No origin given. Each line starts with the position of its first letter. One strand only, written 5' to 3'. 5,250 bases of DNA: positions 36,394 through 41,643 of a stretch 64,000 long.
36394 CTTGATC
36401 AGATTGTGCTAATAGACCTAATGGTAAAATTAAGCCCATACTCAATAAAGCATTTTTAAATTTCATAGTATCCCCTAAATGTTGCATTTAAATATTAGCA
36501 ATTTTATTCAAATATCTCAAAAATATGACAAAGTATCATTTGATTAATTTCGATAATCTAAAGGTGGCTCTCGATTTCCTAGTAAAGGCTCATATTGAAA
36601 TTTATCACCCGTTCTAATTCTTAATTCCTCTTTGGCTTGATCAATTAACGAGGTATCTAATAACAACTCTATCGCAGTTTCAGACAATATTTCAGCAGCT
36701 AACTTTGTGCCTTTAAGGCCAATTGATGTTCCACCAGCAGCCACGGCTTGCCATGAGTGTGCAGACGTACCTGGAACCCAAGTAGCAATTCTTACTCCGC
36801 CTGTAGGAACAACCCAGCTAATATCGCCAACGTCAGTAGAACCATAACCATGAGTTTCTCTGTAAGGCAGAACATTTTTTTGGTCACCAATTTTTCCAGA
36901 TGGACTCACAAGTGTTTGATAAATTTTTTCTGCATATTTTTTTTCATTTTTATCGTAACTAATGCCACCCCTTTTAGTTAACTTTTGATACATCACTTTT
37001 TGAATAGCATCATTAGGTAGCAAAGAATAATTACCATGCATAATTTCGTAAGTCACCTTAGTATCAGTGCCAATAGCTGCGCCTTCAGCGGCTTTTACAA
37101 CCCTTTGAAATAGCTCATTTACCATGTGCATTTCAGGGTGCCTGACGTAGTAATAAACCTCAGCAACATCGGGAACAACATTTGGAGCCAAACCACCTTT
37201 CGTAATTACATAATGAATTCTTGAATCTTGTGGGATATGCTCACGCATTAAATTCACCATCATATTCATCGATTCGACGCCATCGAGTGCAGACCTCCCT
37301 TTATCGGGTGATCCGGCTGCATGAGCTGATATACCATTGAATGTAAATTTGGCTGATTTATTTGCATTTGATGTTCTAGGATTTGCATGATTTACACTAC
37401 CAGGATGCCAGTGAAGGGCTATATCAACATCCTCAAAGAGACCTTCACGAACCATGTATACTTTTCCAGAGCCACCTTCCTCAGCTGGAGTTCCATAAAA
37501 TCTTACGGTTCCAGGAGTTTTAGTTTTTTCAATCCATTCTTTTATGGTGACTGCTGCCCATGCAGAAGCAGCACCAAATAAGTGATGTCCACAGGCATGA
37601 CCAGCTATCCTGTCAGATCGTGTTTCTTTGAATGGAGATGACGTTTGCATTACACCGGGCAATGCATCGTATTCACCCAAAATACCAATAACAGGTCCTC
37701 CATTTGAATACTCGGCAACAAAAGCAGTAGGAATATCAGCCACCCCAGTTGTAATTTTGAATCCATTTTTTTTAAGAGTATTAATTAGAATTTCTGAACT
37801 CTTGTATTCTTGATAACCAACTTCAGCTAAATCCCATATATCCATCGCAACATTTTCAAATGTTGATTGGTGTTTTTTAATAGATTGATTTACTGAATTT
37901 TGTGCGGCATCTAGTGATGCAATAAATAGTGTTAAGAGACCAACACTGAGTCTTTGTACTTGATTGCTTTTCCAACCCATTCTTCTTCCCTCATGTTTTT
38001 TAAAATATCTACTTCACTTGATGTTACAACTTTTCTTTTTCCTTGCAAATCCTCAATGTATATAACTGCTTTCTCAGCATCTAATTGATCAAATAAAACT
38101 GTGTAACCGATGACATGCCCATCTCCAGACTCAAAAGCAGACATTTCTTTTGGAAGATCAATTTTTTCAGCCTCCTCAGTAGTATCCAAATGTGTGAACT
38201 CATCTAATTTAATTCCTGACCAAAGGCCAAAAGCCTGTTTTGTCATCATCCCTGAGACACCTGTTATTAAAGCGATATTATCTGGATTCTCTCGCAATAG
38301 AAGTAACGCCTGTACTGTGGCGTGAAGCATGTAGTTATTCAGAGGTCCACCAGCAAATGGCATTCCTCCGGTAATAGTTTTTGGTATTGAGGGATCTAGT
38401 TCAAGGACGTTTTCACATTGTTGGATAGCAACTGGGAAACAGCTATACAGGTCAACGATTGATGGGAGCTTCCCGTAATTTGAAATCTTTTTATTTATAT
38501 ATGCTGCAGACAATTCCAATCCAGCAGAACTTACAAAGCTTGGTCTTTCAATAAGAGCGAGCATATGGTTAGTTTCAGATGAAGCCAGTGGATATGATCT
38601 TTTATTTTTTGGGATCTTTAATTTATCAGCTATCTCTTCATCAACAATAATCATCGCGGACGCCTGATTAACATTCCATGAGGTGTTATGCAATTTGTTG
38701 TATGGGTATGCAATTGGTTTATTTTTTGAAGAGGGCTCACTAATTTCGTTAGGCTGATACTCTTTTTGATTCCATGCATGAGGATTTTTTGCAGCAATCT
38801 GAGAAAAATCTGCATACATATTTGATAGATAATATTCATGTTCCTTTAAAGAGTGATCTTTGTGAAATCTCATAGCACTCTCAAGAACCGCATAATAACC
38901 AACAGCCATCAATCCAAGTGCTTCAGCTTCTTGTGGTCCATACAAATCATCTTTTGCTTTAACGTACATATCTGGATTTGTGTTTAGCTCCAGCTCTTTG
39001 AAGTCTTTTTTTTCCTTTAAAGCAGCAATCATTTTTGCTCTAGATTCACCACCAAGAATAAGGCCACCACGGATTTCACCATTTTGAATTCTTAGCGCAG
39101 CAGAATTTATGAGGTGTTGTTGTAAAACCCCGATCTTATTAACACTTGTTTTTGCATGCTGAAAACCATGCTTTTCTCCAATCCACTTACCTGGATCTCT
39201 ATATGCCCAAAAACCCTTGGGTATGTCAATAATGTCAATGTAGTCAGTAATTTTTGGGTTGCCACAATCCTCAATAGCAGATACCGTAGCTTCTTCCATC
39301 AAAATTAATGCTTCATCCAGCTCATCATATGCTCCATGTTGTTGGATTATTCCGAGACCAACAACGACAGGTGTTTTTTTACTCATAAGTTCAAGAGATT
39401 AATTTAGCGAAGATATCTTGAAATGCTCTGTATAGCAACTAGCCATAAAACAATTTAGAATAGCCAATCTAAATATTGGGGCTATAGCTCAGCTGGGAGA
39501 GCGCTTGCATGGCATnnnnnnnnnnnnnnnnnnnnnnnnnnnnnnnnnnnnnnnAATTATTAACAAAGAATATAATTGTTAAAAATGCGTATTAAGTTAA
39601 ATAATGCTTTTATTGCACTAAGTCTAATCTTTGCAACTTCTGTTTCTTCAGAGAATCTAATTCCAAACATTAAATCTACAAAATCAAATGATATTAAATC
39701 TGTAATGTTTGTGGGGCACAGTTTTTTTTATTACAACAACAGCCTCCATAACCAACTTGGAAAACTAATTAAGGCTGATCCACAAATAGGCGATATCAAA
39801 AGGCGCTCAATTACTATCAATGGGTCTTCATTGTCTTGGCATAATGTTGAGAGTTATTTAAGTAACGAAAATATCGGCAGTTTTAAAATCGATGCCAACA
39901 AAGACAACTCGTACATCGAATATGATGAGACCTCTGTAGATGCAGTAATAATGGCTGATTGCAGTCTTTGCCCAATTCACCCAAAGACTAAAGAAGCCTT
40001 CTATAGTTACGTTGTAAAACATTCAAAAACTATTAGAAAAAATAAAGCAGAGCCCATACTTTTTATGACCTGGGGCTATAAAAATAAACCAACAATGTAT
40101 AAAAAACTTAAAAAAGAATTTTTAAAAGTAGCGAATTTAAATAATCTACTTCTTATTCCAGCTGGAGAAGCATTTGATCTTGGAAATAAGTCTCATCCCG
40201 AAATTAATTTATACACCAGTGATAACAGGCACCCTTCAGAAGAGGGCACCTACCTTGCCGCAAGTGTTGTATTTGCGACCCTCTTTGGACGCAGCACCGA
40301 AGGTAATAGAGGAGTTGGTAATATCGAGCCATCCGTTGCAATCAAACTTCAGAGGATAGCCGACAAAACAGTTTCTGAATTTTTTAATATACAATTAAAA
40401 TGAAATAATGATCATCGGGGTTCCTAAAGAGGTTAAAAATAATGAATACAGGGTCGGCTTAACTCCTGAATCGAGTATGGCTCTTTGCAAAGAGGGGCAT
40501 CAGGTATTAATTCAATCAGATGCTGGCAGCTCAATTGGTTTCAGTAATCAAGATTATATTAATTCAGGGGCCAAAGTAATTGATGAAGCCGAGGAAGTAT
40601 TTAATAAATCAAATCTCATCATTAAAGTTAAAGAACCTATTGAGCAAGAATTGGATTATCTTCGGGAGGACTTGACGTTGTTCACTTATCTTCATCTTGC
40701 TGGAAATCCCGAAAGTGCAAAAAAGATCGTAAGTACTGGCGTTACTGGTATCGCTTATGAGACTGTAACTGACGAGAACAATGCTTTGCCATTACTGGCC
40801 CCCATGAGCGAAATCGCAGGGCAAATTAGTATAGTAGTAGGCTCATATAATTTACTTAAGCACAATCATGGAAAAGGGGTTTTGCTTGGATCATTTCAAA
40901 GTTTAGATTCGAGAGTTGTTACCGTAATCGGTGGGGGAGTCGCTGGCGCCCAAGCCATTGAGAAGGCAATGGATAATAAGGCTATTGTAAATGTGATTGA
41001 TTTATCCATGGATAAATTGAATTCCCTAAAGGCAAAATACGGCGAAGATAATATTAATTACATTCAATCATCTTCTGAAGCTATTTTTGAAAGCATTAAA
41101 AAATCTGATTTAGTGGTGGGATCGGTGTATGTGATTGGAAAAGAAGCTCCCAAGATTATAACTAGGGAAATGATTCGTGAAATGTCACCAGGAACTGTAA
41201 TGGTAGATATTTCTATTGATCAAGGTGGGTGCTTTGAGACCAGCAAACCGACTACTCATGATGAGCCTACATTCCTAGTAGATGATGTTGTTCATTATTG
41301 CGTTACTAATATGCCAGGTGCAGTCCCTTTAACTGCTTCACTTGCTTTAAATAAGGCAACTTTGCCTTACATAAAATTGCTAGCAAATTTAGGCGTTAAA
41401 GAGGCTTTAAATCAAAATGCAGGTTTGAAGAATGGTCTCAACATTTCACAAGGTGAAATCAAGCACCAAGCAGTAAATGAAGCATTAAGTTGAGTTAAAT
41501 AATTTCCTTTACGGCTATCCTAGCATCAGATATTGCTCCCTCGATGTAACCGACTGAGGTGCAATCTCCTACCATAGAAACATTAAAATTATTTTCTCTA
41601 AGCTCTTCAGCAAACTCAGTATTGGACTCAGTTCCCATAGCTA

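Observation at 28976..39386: Seven-gene minus-strand locus pairing a TBDR with three secreted hydrolases, a DASS symporter and GGT: candidate uptake/processing system for a gamma-glutamyl or amide-linked substrate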

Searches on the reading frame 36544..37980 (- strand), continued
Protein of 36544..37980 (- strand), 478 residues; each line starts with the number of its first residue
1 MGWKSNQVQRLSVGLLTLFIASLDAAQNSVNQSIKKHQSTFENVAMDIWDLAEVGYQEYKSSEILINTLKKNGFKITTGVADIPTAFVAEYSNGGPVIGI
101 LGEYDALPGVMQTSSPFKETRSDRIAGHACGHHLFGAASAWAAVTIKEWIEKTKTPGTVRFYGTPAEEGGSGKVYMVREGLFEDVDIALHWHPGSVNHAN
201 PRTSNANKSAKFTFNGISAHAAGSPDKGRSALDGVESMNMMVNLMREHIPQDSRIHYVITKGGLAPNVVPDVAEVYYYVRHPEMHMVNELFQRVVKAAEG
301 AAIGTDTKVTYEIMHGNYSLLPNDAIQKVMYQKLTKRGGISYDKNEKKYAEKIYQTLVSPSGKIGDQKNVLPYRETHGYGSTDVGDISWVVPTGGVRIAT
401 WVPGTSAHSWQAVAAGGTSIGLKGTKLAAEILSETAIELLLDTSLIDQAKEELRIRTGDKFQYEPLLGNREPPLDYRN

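Call 99: search_protein_families(library=ncbifam, proteins=[L008:9264-9959:-, L008:6448-7827:-, L012:8438-9229:+], max_evalue=1e-10)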
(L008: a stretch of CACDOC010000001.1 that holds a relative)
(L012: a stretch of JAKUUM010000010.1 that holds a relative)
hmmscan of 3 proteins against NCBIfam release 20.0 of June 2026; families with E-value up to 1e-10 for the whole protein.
L008:9264-9959:- (231 aa): 0 families

L008:6448-7827:- (459 aa): 20 families
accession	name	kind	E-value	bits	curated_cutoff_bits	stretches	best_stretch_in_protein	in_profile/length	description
NF052559.1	MthAcHydAcmB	equivalog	2.8e-49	167.9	550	2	200-440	145-371/391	methyl acetate hydrolase AcmB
NF007943.0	PRK10662.1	equivalog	2.2e-25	89.1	266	1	10-160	8-144/380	D-alanyl-D-alanine-carboxypeptidase/endopeptidase AmpH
NF002968.0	PRK03642.1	equivalog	3.1e-25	88.9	385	1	217-436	189-393/432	penicillin binding protein PBP4B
NF033085.1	bla_class_C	equivalog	2.4e-16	59.5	415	0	42-131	10-98/356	class C beta-lactamase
NF041665.1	blaPSZ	exception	7.1e-16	58.2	850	0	48-127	39-117/379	PSZ family class C beta-lactamase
NF038238.1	blaBUT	exception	1.3e-15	57.4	850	1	12-127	8-120/383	BUT family class C beta-lactamase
NF012102.1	blaDHA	exception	5.5e-14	52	800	0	38-128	33-118/379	DHA family class C beta-lactamase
NF012173.1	CMY2-MIR-ACT-EC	exception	5.5e-14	51.8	680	0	20-128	11-119/380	CMY2/MIR/ACT/EC family class C beta-lactamase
NF038366.1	blaSFDC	exception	8.4e-14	51.4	840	0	13-126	7-117/382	SFDC family class C beta-lactamase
NF041666.1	ampC_Ecan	exception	1.9e-13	50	860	1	13-127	4-118/381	CMY2-MIR-ACT-EC family cephalosporin-hydrolyzing class C beta-lactamase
NF045671.1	blaPNC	exception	1.9e-12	46.7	750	0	30-131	38-142/401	PNC family class C beta-lactamase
NF009622.0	PRK13128.1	equivalog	2e-12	46.4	443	0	52-129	21-97/518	D-aminopeptidase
NF000385.4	blaACT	exception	2.1e-12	46.7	810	0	20-128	11-119/380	ACT family cephalosporin-hydrolyzing class C beta-lactamase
NF038089.1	blaYRC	exception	4e-12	45.8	870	0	45-127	37-118/381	YRC family class C beta-lactamase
NF000185.2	BlaEC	exception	4e-12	45.8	850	0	42-127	30-114/377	BlaEC family class C beta-lactamase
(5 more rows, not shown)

L012:8438-9229:+ (263 aa): 196 families (the best 25 are shown)
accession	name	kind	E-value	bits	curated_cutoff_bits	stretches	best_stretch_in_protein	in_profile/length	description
NF006212.0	PRK08339.1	equivalog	8.5e-63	212.4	339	1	2-259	3-259/263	short chain dehydrogenase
NF009466.0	PRK12826.1-2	subfamily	2e-57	194.5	222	1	6-259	2-245/248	3-oxoacyl-ACP reductase FabG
NF004779.0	PRK06125.1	subfamily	1.4e-51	175.5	261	1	1-259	1-254/259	short-chain dehydrogenase/reductase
TIGR01830.1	3oxo_ACP_reduc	equivalog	6.1e-51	173.4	297.75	1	10-257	1-237/239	3-oxoacyl-[acyl-carrier-protein] reductase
NF005095.0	PRK06523.1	subfamily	1.3e-50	172.4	231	1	3-259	6-258/261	oxidoreductase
NF009464.0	PRK12824.1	subfamily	5.5e-50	170.3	269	1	7-258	2-242/245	3-oxoacyl-ACP reductase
TIGR01829.1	AcAcCoA_reduct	subfamily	7.9e-50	169.8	302.1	1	8-258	1-240/242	acetoacetyl-CoA reductase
NF005559.1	PRK07231.1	subfamily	2.3e-48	164.9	215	1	5-258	2-247/249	glucose 1-dehydrogenase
NF009093.0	PRK12429.1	subfamily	3.1e-48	164.3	258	1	4-257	2-255/259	3-hydroxybutyrate dehydrogenase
NF004198.0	PRK05653.1-3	equivalog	4.1e-48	164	296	1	5-258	5-246/248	3-oxoacyl-ACP reductase FabG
NF052558.1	MBtsdlDhBudC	equivalog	9e-48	163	270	1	6-258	2-241/250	meso-2,3-butanediol dehydrogenase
TIGR01963.1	PHB_DH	subfamily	1e-46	159.3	307.05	1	8-257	2-251/255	3-hydroxybutyrate dehydrogenase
NF006693.0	PRK09242.1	equivalog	8e-46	156.2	328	1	4-259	7-254/258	SDR family oxidoreductase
NF005468.0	PRK07062.1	equivalog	1.2e-45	156.1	266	1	1-260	2-263/265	SDR family oxidoreductase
NF004197.0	PRK05653.1-1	equivalog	4.5e-45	154.2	332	1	1-258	1-246/249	3-oxoacyl-ACP reductase FabG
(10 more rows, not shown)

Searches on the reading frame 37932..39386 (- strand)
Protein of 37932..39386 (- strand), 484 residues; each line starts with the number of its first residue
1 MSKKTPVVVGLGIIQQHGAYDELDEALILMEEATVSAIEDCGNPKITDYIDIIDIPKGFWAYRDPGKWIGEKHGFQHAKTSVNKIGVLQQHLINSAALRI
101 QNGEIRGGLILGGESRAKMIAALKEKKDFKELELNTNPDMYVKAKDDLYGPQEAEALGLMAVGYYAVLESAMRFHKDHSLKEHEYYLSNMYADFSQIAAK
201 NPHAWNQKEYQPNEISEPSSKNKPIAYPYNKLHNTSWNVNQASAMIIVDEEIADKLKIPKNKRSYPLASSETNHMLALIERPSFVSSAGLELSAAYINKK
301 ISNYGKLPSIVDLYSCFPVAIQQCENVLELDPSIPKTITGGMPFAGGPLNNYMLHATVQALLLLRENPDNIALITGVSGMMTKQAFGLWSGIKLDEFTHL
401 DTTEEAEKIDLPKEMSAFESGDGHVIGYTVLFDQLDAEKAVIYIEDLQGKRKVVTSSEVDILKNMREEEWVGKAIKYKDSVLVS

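Call 4: search_protein_families(library=pfam, proteins=[window:37932-39386:-])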
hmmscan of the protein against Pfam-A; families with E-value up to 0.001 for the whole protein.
window:37932-39386:- (484 aa): 0 families

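Call 5: search_protein_families(library=ncbifam, proteins=[window:37932-39386:-])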
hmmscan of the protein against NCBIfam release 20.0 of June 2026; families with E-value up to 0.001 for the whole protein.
window:37932-39386:- (484 aa): 4 families
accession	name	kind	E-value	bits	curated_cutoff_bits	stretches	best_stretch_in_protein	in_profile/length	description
NF006104.0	PRK08257.1-3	equivalog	1.7e-72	244.9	654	1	1-474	1-495/512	acetyl-CoA acetyltransferase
NF006103.0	PRK08257.1-1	equivalog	5e-69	233.5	757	1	3-476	5-485/495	acetyl-CoA acetyltransferase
NF006106.0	PRK08257.1-5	equivalog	5.9e-55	186.8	684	1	3-453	8-462/503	acetyl-CoA acetyltransferase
NF006105.0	PRK08257.1-4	equivalog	9.5e-49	166.4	683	1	2-477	4-498/510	acetyl-CoA acetyltransferase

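Call 24: search_solved_structures(query=window:37932-39386:-, max_evalue=0.01)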
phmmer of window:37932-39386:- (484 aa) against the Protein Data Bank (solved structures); distinct sequences matched with E-value up to 0.01: 1.
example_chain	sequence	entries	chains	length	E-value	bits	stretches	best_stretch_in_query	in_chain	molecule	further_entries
4egv_A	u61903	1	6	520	7e-32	114.1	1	4-475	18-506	Acetyl-CoA acetyltransferase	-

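Call 59: search_solved_structures(query=window:37932-39386:-, max_evalue=0.01, show_alignments=1)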
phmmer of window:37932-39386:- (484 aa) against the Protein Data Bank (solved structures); distinct sequences matched with E-value up to 0.01: 1.
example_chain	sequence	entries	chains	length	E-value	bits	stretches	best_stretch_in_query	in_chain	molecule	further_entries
4egv_A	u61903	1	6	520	7e-32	114.1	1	4-475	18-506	Acetyl-CoA acetyltransferase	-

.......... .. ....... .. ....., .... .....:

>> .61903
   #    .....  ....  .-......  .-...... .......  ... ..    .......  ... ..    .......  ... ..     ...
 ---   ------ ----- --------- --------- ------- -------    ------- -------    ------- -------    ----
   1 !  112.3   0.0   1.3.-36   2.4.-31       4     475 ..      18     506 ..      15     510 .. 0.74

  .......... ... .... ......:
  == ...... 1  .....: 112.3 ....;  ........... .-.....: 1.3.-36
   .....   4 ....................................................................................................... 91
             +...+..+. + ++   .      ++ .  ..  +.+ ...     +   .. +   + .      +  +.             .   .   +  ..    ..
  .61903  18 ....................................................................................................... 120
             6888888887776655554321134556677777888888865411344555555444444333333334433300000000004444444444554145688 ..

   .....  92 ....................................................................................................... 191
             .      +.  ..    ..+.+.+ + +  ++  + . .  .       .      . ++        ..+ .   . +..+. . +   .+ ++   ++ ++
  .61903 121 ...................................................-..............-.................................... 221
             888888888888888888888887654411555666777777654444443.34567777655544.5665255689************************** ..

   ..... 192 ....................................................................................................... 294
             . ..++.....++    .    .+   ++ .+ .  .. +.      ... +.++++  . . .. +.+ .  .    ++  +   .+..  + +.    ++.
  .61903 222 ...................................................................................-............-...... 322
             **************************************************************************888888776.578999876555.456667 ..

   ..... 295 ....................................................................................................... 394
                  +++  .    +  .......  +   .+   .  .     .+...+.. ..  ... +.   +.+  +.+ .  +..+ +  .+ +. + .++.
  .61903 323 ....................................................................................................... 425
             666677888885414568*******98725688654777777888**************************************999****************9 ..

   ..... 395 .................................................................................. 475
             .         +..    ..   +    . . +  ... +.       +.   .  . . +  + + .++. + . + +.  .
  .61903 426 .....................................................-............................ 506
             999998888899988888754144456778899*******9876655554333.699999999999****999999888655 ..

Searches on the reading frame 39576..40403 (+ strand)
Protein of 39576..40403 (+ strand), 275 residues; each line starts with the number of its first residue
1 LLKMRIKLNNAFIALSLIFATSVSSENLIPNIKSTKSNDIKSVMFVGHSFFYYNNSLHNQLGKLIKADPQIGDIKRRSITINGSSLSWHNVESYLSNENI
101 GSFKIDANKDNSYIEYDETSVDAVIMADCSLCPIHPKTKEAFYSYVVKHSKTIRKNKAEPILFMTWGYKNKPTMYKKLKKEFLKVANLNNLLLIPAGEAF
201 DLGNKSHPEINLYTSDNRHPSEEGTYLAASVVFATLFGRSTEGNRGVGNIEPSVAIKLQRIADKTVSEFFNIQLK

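Call 18: search_protein_families(library=pfam, proteins=[window:39576-40403:+])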
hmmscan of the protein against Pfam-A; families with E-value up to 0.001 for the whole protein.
window:39576-40403:+ (275 aa): 1 family
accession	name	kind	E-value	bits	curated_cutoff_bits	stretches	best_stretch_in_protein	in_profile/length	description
PF16227.11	DUF4886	-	4.8e-10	39.3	26.7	1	43-246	2-222/242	Domain of unknown function (DUF4886)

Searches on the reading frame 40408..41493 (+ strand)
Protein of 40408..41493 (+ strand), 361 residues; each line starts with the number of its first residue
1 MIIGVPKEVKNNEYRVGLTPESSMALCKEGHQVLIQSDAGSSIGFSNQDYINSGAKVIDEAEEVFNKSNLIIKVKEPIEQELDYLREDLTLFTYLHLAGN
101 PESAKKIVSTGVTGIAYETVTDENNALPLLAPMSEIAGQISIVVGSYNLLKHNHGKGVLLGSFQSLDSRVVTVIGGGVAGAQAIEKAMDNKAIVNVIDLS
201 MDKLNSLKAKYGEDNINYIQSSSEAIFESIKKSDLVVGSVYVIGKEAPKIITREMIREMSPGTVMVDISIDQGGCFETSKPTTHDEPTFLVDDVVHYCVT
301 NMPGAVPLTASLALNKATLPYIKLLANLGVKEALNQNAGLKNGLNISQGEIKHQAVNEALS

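Call 18: search_protein_families(library=pfam, proteins=[window:40408-41493:+])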
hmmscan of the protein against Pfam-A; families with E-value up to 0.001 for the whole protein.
window:40408-41493:+ (361 aa): 3 families
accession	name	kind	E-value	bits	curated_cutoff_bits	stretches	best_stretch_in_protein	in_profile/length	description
PF01262.27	AlaDh_PNT_C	-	1e-70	237.9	23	1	142-353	2-213/214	Alanine dehydrogenase/PNT, C-terminal domain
PF05222.21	AlaDh_PNT_N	-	7e-46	156.3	30.4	1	4-137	1-136/136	Alanine dehydrogenase/PNT, N-terminal domain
PF01488.26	Shikimate_DH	-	5.1e-06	27.1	24.3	1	163-270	7-113/138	Shikimate / quinate 5-dehydrogenase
